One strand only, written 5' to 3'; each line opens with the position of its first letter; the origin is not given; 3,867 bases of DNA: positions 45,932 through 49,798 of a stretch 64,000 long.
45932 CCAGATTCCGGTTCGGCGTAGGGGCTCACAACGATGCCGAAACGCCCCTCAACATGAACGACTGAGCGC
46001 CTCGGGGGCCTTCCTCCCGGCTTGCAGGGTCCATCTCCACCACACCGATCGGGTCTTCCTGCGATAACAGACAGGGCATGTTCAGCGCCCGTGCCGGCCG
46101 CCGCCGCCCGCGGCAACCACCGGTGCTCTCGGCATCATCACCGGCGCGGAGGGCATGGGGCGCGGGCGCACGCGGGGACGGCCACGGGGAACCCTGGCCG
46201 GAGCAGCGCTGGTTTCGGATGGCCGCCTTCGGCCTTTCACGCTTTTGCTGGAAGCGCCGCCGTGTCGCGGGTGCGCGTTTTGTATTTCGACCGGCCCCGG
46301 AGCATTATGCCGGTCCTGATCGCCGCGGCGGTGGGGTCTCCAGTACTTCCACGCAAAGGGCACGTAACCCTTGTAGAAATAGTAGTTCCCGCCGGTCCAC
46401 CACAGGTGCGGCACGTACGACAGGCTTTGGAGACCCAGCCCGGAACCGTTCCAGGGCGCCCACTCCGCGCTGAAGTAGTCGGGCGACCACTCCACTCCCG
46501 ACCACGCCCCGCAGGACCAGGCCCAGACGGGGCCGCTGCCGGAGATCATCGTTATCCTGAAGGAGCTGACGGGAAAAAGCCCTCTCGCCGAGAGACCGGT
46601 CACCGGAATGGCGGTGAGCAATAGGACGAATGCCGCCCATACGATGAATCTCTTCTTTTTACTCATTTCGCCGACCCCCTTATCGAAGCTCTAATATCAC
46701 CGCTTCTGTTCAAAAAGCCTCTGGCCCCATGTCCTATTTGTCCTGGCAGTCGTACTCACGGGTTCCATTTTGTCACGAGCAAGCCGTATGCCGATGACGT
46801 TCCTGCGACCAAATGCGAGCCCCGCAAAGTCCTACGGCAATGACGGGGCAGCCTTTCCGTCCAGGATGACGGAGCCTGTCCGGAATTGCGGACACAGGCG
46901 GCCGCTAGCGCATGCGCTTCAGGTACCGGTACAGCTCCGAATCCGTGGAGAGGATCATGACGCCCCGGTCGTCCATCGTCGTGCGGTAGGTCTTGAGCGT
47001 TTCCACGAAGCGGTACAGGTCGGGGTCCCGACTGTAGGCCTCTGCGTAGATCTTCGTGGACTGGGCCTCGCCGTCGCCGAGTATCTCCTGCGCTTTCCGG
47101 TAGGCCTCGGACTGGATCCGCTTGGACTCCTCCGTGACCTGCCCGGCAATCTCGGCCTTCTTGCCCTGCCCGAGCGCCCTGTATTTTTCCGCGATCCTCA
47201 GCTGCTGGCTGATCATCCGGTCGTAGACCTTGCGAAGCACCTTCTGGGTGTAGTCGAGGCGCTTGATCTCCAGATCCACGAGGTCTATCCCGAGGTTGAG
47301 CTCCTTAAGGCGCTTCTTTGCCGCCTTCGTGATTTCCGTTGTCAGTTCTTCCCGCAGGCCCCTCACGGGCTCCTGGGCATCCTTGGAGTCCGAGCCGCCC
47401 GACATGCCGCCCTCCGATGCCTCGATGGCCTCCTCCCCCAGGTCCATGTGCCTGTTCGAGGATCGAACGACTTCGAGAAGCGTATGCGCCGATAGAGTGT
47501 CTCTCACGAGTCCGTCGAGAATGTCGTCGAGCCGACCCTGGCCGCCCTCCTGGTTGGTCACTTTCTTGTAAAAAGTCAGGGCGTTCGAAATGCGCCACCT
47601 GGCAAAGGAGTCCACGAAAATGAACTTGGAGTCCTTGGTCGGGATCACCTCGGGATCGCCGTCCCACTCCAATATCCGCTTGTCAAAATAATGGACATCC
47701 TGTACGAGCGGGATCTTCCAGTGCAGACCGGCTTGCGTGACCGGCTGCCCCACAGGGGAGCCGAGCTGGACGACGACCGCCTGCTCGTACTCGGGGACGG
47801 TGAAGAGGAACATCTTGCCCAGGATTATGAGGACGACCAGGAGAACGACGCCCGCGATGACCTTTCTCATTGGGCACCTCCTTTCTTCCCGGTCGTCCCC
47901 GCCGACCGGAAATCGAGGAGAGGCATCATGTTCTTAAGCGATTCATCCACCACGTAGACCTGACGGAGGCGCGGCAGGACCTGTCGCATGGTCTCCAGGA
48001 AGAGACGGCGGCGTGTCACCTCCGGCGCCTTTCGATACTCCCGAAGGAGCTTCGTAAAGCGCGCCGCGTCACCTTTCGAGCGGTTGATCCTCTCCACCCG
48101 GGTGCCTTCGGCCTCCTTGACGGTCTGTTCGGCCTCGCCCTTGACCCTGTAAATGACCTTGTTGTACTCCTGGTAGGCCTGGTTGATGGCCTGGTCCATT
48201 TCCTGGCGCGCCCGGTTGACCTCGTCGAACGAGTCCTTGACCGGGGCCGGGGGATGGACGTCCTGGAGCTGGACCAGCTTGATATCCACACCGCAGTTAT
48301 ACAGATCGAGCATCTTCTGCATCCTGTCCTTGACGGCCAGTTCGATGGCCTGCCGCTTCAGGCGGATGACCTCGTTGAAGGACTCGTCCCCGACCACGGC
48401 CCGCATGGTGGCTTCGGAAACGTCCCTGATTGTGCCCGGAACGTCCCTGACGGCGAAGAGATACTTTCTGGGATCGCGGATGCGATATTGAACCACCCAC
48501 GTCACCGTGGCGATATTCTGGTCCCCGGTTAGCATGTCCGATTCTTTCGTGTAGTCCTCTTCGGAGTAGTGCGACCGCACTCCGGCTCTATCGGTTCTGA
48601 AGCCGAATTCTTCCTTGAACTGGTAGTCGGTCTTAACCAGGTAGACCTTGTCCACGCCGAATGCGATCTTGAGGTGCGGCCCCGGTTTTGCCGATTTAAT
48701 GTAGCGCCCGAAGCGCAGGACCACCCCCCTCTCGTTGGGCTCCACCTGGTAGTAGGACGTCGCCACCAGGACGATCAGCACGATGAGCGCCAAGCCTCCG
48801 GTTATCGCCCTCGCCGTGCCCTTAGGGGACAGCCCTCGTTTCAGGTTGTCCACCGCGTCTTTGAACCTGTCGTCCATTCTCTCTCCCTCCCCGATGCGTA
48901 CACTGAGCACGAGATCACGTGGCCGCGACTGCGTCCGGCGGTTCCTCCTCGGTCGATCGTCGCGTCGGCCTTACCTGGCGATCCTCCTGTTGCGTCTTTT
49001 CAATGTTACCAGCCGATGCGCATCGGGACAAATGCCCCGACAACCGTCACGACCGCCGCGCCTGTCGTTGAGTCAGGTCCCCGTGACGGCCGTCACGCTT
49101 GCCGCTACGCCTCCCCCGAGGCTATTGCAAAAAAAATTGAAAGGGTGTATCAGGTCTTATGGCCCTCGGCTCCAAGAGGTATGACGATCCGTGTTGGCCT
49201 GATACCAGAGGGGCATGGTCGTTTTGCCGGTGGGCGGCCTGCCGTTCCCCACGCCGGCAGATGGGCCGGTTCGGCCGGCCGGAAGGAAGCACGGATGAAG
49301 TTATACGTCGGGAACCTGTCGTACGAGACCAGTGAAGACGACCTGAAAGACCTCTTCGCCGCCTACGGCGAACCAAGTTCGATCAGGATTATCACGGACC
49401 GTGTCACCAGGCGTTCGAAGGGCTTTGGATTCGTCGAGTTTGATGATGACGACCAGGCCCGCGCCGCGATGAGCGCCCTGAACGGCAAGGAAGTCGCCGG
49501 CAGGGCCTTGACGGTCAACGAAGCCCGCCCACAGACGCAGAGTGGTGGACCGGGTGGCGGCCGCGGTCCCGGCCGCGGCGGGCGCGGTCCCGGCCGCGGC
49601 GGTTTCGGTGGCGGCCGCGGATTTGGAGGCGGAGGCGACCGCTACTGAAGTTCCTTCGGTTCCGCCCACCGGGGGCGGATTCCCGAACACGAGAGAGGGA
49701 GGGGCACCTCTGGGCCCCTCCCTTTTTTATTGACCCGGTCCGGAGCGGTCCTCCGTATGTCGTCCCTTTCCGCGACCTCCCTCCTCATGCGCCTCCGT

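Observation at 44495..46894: Tandem secreted Trp-rich paralogs with a constant-variable-constant layout: candidate undescribed extracellular system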

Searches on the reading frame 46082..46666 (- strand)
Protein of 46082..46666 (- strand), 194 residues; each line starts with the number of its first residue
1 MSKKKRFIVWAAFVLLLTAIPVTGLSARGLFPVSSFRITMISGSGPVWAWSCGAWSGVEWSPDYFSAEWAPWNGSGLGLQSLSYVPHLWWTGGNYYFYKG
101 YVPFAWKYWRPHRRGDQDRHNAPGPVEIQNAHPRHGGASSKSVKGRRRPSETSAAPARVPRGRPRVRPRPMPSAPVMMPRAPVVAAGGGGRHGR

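Call 4: search_protein_families(library=pfam, max_evalue=1, proteins=[window:46085-46666:-])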
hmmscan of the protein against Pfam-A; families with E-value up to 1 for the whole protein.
seq(194 aa): 0 families

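Call 5: search_protein_families(library=ncbifam, max_evalue=1, proteins=[window:46085-46666:-])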
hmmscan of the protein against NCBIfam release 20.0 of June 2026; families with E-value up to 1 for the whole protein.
seq(194 aa): 0 families

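Call 9: find_homologous_proteins(query=window:46085-46666:-, max_evalue=0.01)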
Query seq(194 aa) (194 aa): 5 proteins with E <= 0.01 among 1259 candidates.
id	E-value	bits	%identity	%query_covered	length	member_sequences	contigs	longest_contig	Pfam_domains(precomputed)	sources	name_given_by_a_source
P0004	4.8e-129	447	100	100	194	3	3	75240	-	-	-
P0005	5.9e-81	290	64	99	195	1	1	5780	-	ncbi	-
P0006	1.1e-74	269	64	99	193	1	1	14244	-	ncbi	-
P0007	3.1e-72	261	68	79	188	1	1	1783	-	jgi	jgi:hypothetical protein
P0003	4.4e-44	169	48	100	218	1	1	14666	-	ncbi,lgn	-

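Call 14: find_encoding_contigs(protein=P0005, flank=6000, max_places=3)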
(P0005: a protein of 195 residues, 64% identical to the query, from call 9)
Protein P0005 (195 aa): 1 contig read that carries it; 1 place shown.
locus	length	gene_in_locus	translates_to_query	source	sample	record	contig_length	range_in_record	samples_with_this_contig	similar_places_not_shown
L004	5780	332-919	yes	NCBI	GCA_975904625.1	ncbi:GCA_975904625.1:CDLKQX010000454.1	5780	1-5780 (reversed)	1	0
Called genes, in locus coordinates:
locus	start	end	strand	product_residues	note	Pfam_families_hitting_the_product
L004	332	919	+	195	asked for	-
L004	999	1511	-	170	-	-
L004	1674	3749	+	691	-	PF05649:Peptidase_M13_N, PF01431:Peptidase_M13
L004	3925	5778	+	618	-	?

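Call 15: find_encoding_contigs(protein=P0006, flank=6000, max_places=3)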
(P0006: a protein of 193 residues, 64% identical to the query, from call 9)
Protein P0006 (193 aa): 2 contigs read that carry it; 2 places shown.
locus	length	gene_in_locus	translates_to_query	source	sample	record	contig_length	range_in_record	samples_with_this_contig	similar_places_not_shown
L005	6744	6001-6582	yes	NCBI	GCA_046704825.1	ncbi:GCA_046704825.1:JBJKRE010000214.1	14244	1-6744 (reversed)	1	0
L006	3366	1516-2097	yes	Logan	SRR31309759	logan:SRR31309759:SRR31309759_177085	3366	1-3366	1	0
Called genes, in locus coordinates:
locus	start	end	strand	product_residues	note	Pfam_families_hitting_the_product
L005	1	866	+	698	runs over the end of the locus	PF10459:Peptidase_S46, PF00089:Trypsin (faint), PF13365:Trypsin_2 (faint)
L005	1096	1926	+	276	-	PF00501:AMP-binding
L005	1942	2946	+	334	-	PF00501:AMP-binding, PF23562:AMP-binding_C_3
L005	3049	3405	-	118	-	PF00076:RRM_1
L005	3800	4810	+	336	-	PF01145:Band_7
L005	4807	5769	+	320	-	PF01145:Band_7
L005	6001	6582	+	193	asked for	-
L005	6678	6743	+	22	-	?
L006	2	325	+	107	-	?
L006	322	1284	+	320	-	PF01145:Band_7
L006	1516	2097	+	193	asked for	-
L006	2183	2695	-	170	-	-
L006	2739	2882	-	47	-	-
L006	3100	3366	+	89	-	?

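Call 28: search_protein_families(library=padloc, max_evalue=1, proteins=[window:46082-46666:-])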
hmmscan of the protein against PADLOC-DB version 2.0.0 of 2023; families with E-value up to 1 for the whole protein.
window:46082-46666:- (194 aa): 0 families

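Call 36: find_encoding_contigs(protein=P0007, flank=6000, max_places=3)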
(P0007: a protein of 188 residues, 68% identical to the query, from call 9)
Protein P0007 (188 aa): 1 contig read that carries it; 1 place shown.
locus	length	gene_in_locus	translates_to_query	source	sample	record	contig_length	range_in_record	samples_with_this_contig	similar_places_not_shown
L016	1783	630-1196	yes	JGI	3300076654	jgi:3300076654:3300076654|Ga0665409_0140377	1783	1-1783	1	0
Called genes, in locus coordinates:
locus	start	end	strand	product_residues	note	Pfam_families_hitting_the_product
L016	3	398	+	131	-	?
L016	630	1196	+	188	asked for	-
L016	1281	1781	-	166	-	?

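Call 39: search_protein_families(library=ncbifam, max_evalue=0.001, proteins=[L004:999-1511:-])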
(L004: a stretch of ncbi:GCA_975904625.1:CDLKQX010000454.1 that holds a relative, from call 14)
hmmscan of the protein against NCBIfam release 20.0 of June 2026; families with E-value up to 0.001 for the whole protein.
L004:999-1511:- (170 aa): 0 families

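Call 60: predict_structure(alignment_id=A3)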
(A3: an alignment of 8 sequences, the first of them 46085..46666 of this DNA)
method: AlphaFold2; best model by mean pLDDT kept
length: 194 residues; sequences in the alignment: 8
mean_pLDDT: 40.1   pTM: 0.15
mean pLDDT of the five models: 40.1, 39.6, 35.9, 35.2, 33.1
residues with pLDDT >= 90: 0; 70-90: 12; 50-70: 20; < 50: 162
segments of 3 or more residues with pLDDT < 50: 21-154, 156-160, 168-173, 175-182, 187-190, 192-194
pLDDT, mean of each block of 10 residues (from residue 1): 73 69 37 27 29 32 32 31 31 30 34 39 33 35 40 46 51 47 46 44
secondary structure, 60 per line:
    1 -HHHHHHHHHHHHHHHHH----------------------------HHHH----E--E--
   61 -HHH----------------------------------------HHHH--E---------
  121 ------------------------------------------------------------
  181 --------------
elements in order: H2-18 H47-50 H105-108

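Call 72: search_protein_families(library=phrogs, max_evalue=1, proteins=[window:46085-46666:-, L004:999-1511:-])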
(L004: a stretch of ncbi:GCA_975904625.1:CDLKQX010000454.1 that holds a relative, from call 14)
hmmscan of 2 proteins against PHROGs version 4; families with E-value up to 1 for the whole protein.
window:46085-46666:- (194 aa): 0 families

L004:999-1511:- (170 aa): 1 family
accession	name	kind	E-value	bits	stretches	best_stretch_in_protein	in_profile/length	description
phrog_30506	-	unknown function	0.18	11.2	1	133-169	152-188/590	-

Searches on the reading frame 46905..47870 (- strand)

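Call 39: search_protein_families(library=ncbifam, max_evalue=0.001, proteins=[window:46905-47870:-])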
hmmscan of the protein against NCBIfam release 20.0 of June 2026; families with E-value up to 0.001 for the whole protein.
window:46905-47870:- (321 aa): 4 families
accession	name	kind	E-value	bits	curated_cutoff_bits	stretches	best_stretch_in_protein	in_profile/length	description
TIGR01932.1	hflC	equivalog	1.5e-71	240.8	134.4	1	1-318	1-318/318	protease modulator HflC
NF008259.0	PRK11029.1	equivalog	4.6e-41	140.9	427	1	1-319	1-328/334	protease modulator HflC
TIGR01933.1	hflK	equivalog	2.5e-14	53.3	159.4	2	23-140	2-114/261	FtsH protease activity modulator HflK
NF008181.0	PRK10930.1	equivalog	0.0002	20.3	660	0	5-127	80-197/419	FtsH protease activity modulator HflK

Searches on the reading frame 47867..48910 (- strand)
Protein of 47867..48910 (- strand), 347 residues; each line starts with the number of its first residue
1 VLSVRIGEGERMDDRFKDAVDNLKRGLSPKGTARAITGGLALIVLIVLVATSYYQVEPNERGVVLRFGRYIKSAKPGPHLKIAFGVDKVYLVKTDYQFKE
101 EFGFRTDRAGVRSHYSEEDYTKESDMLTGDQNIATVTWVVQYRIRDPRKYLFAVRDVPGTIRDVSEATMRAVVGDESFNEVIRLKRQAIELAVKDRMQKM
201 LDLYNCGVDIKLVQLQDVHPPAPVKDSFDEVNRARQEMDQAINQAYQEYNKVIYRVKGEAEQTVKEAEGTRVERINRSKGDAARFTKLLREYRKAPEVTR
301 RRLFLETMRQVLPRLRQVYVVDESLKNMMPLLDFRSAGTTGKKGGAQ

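Call 39: search_protein_families(library=ncbifam, max_evalue=0.001, proteins=[window:47867-48910:-])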
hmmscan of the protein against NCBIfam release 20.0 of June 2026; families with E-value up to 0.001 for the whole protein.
window:47867-48910:- (347 aa): 4 families
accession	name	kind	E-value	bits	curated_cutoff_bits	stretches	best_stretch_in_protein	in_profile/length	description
TIGR01933.1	hflK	equivalog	1.8e-81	273.4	159.4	1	54-331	2-257/261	FtsH protease activity modulator HflK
NF008181.0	PRK10930.1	equivalog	2.1e-48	165.1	660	2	125-330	148-353/419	FtsH protease activity modulator HflK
TIGR01932.1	hflC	equivalog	5.7e-05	22.1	134.4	0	42-84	9-58/318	protease modulator HflC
NF008259.0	PRK11029.1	equivalog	0.00011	21.3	427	0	42-84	9-58/334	protease modulator HflC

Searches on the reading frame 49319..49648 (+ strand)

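Call 38: search_protein_families(library=pfam, max_evalue=0.001, proteins=[window:49319-49648:+])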
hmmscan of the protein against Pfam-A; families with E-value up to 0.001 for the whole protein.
window:49319-49648:+ (109 aa): 1 family
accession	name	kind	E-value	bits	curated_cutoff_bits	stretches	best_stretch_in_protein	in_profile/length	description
PF00076.28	RRM_1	-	1.2e-21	76.8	20.7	1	2-64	8-69/70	RNA recognition motif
